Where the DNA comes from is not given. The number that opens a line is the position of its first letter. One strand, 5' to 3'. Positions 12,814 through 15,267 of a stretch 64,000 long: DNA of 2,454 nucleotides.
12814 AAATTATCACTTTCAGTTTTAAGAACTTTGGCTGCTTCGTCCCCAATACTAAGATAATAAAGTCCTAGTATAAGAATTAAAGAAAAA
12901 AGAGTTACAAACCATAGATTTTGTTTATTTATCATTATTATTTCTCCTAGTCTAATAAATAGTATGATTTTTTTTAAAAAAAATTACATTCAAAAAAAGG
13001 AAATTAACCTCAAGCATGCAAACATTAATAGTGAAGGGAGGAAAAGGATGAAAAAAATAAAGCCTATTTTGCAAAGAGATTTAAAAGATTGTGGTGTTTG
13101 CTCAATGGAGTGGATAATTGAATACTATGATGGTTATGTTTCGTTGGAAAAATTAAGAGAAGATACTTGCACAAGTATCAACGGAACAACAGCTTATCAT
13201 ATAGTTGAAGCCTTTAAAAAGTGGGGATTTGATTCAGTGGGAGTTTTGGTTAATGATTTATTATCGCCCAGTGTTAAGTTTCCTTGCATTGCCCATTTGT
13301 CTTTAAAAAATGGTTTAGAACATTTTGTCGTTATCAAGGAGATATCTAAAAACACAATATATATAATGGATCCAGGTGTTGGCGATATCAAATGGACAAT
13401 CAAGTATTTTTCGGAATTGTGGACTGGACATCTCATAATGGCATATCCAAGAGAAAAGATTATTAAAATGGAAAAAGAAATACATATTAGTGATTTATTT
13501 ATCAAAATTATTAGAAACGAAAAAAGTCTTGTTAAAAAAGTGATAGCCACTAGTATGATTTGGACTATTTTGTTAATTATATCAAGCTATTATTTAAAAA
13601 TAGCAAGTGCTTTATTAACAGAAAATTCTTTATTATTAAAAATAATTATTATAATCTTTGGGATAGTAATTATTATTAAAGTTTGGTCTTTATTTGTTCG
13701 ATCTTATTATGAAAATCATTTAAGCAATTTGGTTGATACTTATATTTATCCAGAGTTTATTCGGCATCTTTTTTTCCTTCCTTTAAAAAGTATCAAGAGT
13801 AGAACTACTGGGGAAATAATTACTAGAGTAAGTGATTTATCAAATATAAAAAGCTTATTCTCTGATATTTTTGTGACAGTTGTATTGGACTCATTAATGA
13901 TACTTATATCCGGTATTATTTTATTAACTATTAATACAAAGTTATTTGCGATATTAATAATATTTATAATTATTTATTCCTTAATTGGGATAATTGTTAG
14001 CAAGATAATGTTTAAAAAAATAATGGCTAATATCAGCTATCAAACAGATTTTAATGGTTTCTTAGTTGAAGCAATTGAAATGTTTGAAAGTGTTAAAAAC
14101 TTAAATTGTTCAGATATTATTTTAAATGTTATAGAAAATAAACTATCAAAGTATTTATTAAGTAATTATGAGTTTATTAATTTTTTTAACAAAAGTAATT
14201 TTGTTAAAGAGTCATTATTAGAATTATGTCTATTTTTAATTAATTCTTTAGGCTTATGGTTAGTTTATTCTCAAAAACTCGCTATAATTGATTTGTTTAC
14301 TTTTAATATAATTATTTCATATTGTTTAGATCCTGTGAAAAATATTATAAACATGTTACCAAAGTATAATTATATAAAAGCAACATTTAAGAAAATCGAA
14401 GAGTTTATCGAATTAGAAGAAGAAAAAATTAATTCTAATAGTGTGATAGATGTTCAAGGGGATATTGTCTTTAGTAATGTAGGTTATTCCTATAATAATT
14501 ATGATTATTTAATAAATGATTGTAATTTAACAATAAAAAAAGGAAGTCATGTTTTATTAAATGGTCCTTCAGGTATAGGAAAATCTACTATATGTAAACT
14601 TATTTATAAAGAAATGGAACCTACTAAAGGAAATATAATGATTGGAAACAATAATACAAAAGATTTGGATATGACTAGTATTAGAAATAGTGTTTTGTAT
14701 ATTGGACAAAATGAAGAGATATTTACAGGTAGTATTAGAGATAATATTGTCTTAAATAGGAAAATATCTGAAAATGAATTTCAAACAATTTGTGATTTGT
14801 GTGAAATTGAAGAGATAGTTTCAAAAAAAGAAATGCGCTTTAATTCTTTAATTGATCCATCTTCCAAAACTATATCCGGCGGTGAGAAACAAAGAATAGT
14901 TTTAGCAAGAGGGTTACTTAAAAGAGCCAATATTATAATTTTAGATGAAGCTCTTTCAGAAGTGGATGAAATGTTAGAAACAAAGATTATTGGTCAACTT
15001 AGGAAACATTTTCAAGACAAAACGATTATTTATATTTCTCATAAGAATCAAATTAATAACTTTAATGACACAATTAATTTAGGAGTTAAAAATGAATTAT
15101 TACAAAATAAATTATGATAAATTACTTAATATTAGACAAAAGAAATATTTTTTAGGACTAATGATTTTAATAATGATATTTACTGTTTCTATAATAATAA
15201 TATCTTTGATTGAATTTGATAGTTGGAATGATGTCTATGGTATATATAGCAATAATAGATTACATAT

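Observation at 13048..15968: Unannotated double-glycine bacteriocin locus (C39-ABC exporter + 3 tandem GG-leader peptides) embedded in the core fmt-rpsU region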

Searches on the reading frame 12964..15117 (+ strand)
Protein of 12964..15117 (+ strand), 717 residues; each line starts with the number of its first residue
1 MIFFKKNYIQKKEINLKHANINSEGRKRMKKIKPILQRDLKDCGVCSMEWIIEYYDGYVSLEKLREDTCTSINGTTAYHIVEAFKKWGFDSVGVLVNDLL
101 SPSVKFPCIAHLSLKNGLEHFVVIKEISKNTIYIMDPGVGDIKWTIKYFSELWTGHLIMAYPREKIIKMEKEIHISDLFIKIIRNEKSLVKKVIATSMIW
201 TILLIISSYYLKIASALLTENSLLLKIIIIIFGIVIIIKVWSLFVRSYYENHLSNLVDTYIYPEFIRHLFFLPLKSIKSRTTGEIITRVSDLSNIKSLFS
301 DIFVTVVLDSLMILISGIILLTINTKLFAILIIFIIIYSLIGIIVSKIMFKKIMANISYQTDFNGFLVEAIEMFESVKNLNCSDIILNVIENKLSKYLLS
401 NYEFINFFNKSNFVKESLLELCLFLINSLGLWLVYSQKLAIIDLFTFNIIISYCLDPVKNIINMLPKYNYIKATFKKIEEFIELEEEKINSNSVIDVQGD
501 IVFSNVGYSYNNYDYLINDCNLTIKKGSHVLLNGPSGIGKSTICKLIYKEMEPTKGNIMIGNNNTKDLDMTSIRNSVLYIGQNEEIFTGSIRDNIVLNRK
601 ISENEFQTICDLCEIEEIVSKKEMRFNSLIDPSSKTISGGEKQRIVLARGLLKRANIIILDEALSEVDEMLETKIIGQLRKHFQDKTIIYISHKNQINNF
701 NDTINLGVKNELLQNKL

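Call 3: search_protein_families(library=pfam, proteins=[window:13048-15117:+], max_evalue=1)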
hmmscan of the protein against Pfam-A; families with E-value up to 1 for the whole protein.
window:13048-15117:+ (689 aa): 24 families
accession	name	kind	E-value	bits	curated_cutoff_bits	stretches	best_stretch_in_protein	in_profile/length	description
PF03412.21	Peptidase_C39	-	5e-30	104.5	22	1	4-136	2-132/133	Peptidase C39 family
PF00005.33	ABC_tran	-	2.3e-27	96.7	25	1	490-636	2-136/137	ABC transporter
PF00664.28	ABC_membrane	-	1.2e-23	84.6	28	1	166-429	5-273/274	ABC transporter transmembrane region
PF02463.25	SMC_N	-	0.00024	21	40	1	476-674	114-206/220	RecF/RecN/SMC N terminal domain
PF05496.18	RuvB_N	-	0.00053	20.2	27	1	498-548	32-81/159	Holliday junction DNA helicase RuvB P-loop domain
PF00158.32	Sigma54_activat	-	0.001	19.2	20.2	1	488-566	11-85/168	Sigma-54 interaction domain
PF12775.13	AAA_7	-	0.0017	18.4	25.8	1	493-530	27-64/181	P-loop containing dynein motor region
PF07728.20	AAA_5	-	0.0018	18.7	22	1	501-558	1-55/139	AAA domain (dynein-related subfamily)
PF00004.35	AAA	-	0.0038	18.1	21.2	1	502-559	1-46/131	ATPase family associated with various cellular activities (AAA)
PF20720.3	nSTAND3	-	0.0039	17.3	27.2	1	495-526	13-44/155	Novel STAND NTPase 3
PF00910.28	RNA_helicase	-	0.0058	17.5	21.5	1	502-549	1-52/105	RNA helicase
PF13191.12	AAA_16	-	0.011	16.7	32.6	1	499-527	24-52/167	AAA ATPase domain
PF03193.22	RsgA_GTPase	-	0.027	14.7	30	1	497-530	105-137/174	RsgA GTPase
PF19742.4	DUF6231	-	0.037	15.1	35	1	623-682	44-103/145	Family of unknown function (DUF6231)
PF05673.19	DUF815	-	0.05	13.2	23.8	1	497-526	51-80/249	Protein of unknown function (DUF815)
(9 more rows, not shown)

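Call 4: search_protein_families(library=ncbifam, proteins=[window:13048-15117:+], max_evalue=1)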
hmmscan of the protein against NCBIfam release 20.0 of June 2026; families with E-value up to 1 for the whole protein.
window:13048-15117:+ (689 aa): 183 families (the best 25 are shown)
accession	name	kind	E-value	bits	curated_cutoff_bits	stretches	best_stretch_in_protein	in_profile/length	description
TIGR01193.1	bacteriocin_ABC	subfamily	5.9e-115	385.4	523.85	1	9-676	1-678/708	peptide cleavage/export ABC transporter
TIGR03796.1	NHLM_micro_ABC1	equivalog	7.3e-92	308.7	853.3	1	6-666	4-671/710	NHLP family bacteriocin export ABC transporter peptidase/permease/ATPase subunit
NF045998.1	cleave_ABC_plasm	equivalog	5.5e-90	302.5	500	1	9-669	2-663/673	Mbov_0121 family peptidase domain-containing ABC transporter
TIGR01846.1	type_I_sec_HlyB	subfamily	1.2e-77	261.8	725.55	1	18-667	3-652/694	type I secretion system permease/ATPase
TIGR03375.1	type_I_sec_LssB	subfamily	1.8e-77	261.2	693.1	1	20-672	7-667/696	type I secretion system permease/ATPase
TIGR03797.1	NHLM_micro_ABC2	equivalog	1.1e-52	179.5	709.4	1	142-653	118-633/686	NHLP bacteriocin export ABC transporter permease/ATPase subunit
NF010178.0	PRK13657.1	equivalog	2.1e-50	171.8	733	1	197-666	56-529/588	glucan ABC transporter ATP-binding protein/ permease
TIGR02203.1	MsbA_lipidA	equivalog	8.9e-49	166.4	602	1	175-666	33-528/572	lipid A export permease/ATP-binding protein MsbA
TIGR02857.1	CydD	equivalog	4e-48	164.7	435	1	162-675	5-525/529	thiol reductant ABC exporter subunit CydD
NF008364.0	PRK11160.1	equivalog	1.5e-46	159.2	630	1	240-673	102-542/575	heme ABC transporter ATP-binding protein/permease CydC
TIGR00958.1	3a01208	subfamily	4.2e-46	157.5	874.6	1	146-670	148-677/711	antigen peptide transporter 2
TIGR02204.1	MsbA_rel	hypoth_equivalog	1.1e-43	149.8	780.4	1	175-666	35-534/576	ABC transporter, permease/ATP-binding protein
NF045513.1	HepA_fam_ABC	equivalog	1.9e-42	145.5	725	1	196-666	94-568/610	heterocyst formation ABC transporter subunit HepA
TIGR01842.1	type_I_sec_PrtD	subfamily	6.9e-42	143.7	510.15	1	159-676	6-523/544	type I secretion system permease/ATPase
NF008381.0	PRK11176.1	equivalog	5e-41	140.7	867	1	191-670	59-542/582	lipid A ABC transporter ATP-binding protein/permease MsbA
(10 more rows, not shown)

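Call 7: find_encoding_contigs(protein=window:13048-15117:+, flank=10000, max_places=6)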
Protein window:13048-15117:+ (689 aa): no gene with exactly this product is on record in the collection.

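Call 8: find_related_loci(query=window:13048-15117:+, collection=genome_contigs, flank=8000)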
Query window:13048-15117:+ (689 aa) in genome_contigs; peptide patterns used: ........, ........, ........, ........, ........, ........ (x = any residue, [..] = any of these).
127 stretches matched a pattern; 15 encode a relative of the query (tblastn E <= 1e-3); 15 distinct loci.
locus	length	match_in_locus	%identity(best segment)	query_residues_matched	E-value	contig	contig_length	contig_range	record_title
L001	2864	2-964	61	366-687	4e-127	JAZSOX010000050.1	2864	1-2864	MAG: Bacilli bacterium isolate T1900044547_TS20190013.MAGScoT_cleanbin_000041 SGB_157_k141_605673, whole genome shotgun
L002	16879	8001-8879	23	362-665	1e-19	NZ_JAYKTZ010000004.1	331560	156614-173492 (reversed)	Companilactobacillus sp. HBUAS59544 NODE_4_length_331560_cov_106.973804, whole genome shotgun sequence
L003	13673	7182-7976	24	390-665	5e-19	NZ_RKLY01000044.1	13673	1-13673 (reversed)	Companilactobacillus suantsaicola strain BCRC 81127 Scaffold44_1, whole genome shotgun sequence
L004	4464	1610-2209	29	489-686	5e-15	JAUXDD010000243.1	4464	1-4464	MAG: Desulfobacteraceae bacterium isolate CSMAG_2842 CSMAG_2842_k119_751011_length_4464_cov_13.0000, whole genome shotgu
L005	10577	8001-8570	32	477-665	6e-17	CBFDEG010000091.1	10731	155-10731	MAG TPA_asm: uncultured bacterium isolate SRR26215679_binner12_Refined_101 genome assembly, contig: ERZ25073473.4092, wh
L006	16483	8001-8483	30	506-665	2e-13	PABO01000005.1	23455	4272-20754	MAG: Chloroflexota bacterium isolate NAT118 MHASMcontig_1637755, whole genome shotgun sequence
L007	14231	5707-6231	28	488-665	2e-12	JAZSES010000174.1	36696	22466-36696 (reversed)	MAG: Candidatus Limenecus sp. isolate T1900044588_TS20190054.MAGScoT_cleanbin_000029 SGB_613_k141_1330513, whole genome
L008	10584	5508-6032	28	476-669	1e-10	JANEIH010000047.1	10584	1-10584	MAG: Sulfurimonas sp. isolate NS-812 NODE_50_length_10584_cov_34.202523, whole genome shotgun sequence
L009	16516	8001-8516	26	496-666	3e-10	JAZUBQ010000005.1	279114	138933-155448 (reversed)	MAG: Clostridia bacterium isolate T1900045317_YK20190006.MAGScoT_cleanbin_000007 SGB_6310_k141_132662, whole genome shot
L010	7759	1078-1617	28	482-665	2e-9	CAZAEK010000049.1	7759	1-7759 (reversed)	MAG TPA_asm: uncultured Ignavibacterium sp. isolate binchicken_co58_107 genome assembly, contig: NODE_7329_length_7759_c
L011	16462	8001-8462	24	481-640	5e-7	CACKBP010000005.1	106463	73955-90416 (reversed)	uncultured Pelagibacteraceae bacterium isolate AG-916-K14 genome assembly, contig: AG-916-K14_NODE_5, whole genome shotg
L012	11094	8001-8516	22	491-665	2e-6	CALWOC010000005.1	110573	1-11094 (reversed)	MAG: uncultured Clostridia bacterium isolate BRZ_EH__bin69 genome assembly, contig: BRZ_EH__NODE_326_length_110573_cov_1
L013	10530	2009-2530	26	493-665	3e-9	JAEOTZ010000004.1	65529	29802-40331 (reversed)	MAG: Promethearchaeota archaeon isolate YT5_1216 k127_1210421, whole genome shotgun sequence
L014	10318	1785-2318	24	493-669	1e-5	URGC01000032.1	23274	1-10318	uncultured Eubacterium sp. isolate UMGS965 genome assembly, contig: NODE_391_length_23274_cov_3.589302, whole genome sho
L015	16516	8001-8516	22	491-665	2e-6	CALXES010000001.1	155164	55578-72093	MAG: uncultured Clostridia bacterium isolate BRZ_H__bin97 genome assembly, contig: BRZ_H__NODE_96_length_155164_cov_6.12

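Call 9: find_encoding_contigs(protein=window:12964-15117:+, flank=10000, max_places=6)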
Protein window:12964-15117:+ (717 aa): no gene with exactly this product is on record in the collection.

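Call 53: search_solved_structures(query=window:13048-15114:+, max_evalue=1e-20, show_alignments=1)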
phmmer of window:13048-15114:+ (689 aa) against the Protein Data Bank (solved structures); distinct sequences matched with E-value up to 1e-20: 226 (the best 60 are shown).
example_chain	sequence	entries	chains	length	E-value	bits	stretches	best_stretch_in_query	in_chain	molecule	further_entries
4ry2_A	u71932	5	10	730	1.1e-92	315.2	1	2-668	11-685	ABC-type bacteriocin transporter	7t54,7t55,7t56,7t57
8vp3_A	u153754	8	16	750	1.2e-92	315.1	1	2-668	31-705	ABC-type bacteriocin transporter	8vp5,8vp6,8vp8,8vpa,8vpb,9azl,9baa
4s0f_A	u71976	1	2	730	2.4e-92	314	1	2-668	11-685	ABC-type bacteriocin transporter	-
8vp9_A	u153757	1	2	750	1.7e-91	311.2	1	2-668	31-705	ABC-type bacteriocin transporter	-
6v9z_A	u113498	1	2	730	1.7e-91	311.2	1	2-668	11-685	ABC-type bacteriocin transporter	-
8hf4_A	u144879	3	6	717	1.4e-84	288.4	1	9-670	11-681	Transport/processing ATP-binding protein ComA | Competence factor transporting ATP-binding protein/permease ComA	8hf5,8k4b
8hf7_A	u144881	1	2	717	2.4e-84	287.6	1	9-670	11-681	Competence factor transporting ATP-binding protein/permease ComA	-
8hf6_A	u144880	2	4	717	3.2e-84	287.2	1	9-670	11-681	Competence factor transporting ATP-binding protein/permease ComA | Transport/processing ATP-binding protein ComA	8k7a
8vow_A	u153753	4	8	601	9.1e-63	216.3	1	154-668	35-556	ABC-type bacteriocin transporter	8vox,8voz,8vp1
6ujp_A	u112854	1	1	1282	2.7e-54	188.3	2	192-668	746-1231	ATP-dependent translocase ABCB1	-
6ujt_A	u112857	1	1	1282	3.9e-54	187.8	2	192-668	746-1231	ATP-dependent translocase ABCB1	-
6ujw_A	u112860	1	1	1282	4e-54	187.8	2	192-668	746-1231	ATP-dependent translocase ABCB1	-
6q81_A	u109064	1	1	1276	4e-54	187.7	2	192-668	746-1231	P-glycoprotein (ABCB1)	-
6ujr_A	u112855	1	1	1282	4e-54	187.7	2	192-668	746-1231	ATP-dependent translocase ABCB1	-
4m1m_A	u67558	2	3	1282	4.1e-54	187.7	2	192-668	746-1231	Multidrug resistance protein 1A | ATP-dependent translocase ABCB1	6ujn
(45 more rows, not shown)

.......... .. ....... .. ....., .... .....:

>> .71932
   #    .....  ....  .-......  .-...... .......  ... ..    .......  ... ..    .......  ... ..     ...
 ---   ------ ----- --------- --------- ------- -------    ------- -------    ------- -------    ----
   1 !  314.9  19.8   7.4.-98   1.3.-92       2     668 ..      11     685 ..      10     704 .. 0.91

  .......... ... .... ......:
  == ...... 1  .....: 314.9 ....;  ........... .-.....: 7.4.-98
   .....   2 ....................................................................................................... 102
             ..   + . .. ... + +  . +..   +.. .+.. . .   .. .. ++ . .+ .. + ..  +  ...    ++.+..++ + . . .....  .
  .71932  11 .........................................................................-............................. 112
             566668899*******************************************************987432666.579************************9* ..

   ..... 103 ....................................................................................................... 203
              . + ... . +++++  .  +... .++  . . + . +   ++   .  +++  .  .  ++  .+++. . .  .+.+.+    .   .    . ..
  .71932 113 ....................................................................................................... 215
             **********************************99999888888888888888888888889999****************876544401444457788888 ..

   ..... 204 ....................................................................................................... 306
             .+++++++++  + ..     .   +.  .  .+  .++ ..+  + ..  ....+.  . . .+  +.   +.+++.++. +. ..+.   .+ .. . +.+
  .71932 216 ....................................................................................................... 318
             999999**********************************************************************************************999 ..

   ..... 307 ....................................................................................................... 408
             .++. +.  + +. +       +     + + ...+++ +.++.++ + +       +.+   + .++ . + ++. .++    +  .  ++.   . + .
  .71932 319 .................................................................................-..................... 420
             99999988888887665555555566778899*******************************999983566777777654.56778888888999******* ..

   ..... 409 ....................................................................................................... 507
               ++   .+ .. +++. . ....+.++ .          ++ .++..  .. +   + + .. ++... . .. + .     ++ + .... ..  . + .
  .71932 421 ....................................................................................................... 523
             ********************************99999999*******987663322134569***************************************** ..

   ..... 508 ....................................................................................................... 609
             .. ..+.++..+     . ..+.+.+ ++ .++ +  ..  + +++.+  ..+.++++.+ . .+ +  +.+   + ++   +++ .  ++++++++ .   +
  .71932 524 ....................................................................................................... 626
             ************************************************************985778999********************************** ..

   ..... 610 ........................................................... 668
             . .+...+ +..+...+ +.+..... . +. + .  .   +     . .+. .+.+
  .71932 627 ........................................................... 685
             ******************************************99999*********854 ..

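Call 73: search_protein_families(library=pfam, proteins=[L037:2085-2912:+, L037:2909-3748:+, L037:3678-4547:+], max_evalue=0.001)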
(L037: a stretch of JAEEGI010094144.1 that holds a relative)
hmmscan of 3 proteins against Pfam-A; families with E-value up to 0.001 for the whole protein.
L037:2085-2912:+ (275 aa): 1 family
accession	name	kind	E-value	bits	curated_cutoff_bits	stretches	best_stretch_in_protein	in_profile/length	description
PF13730.12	HTH_36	-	2.6e-08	34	25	1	40-90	2-55/55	Helix-turn-helix domain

L037:2909-3748:+ (279 aa): 9 families
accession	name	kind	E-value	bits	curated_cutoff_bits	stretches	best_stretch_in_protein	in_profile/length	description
PF13614.12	AAA_31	-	7.8e-57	192.5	27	1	8-188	2-177/177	AAA domain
PF01656.29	CbiA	-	2.8e-26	92.4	25.4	1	10-236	1-120/125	CobQ/CobB/MinD/ParA nucleotide binding domain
PF00142.24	Fer4_NifH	-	1.6e-17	64.3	25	1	15-266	7-249/271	4Fe-4S iron sulfur cluster binding proteins, NifH/frxC family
PF10609.15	ParA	-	2.4e-13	50.5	27.1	1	8-261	4-245/246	NUBPL iron-transfer P-loop NTPase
PF09140.17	MipZ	-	3.6e-12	46.6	20.7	1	9-165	2-136/262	ATPase MipZ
PF06564.18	CBP_BcsQ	-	1.7e-10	41.3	21.3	1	9-161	3-148/234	Cellulose biosynthesis protein BcsQ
PF02374.21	ArsA_ATPase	-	2.8e-10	40.3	24.3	1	15-247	8-236/305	Anion-transporting ATPase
PF07015.17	VirC1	-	8.8e-06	25.7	24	1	9-53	3-47/231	VirC1 protein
PF00448.28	SRP54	-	0.00021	21.4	22.7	0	18-45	11-38/196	SRP54-type protein, GTPase domain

L037:3678-4547:+ (290 aa): 1 family
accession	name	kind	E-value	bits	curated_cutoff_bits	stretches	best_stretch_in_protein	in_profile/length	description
PF02195.25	ParB_N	-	2.9e-20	72.5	26.3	1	38-132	1-95/95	ParB N-terminal domain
